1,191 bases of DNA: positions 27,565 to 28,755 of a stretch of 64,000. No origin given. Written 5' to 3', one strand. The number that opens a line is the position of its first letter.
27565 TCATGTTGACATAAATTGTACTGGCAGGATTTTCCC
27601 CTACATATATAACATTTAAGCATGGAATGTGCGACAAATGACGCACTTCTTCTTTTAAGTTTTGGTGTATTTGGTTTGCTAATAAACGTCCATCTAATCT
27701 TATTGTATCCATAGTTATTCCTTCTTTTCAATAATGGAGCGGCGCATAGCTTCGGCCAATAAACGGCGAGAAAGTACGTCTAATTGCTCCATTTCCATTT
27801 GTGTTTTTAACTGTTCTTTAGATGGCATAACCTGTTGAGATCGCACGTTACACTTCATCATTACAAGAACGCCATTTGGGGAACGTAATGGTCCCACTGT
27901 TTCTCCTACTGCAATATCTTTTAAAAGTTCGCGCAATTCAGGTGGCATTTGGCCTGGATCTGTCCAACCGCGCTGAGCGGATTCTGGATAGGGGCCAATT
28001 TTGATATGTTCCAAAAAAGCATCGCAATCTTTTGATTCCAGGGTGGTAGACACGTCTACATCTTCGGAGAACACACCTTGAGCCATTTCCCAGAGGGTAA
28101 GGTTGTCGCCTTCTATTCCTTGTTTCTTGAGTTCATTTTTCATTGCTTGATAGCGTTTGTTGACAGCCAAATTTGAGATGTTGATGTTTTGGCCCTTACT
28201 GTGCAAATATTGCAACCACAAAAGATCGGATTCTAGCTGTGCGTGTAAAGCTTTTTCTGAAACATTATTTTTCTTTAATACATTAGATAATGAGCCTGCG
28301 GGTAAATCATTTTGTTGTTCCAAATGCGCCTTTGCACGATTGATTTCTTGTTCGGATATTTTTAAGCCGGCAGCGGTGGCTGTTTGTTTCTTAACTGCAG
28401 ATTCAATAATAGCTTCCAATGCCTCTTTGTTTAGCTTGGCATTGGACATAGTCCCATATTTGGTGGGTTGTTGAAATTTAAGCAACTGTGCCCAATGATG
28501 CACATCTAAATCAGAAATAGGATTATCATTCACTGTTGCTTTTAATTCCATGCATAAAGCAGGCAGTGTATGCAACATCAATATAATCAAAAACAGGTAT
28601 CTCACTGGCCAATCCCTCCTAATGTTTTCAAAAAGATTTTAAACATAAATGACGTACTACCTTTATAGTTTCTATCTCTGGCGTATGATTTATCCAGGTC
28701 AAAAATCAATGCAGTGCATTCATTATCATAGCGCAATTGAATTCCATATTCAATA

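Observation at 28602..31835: lptG and lptD fused into a single 1077-aa ORF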

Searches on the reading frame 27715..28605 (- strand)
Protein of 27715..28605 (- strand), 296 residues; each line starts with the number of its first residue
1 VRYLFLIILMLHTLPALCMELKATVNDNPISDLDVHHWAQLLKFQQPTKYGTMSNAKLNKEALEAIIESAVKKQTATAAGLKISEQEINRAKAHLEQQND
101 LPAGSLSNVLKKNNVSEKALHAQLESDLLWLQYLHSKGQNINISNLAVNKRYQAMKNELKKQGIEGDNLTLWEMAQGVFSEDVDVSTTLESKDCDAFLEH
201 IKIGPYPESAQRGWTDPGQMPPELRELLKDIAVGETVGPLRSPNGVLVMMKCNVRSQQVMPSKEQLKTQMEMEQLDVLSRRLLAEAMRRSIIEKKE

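Call 22: search_protein_families(library=pfam, proteins=[window:27715-28605:-], max_evalue=0.001)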
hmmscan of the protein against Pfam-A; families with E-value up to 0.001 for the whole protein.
window:27715-28605:- (296 aa): 4 families
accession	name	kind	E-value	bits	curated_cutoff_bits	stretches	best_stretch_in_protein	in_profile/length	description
PF13624.11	SurA_N_3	-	1.6e-07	31.8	27.2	1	23-132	42-160/162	SurA-like N-terminal domain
PF09312.16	SurA_N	-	3.2e-07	31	30.8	1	23-129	6-113/118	SurA N-terminal domain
PF13623.11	SurA_N_2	-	0.00054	20.3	28.5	0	23-93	44-120/145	SurA-like N-terminal domain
PF13145.12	Rotamase_2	-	0.00063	21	27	0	211-249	64-103/121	PPIC-type PPIASE domain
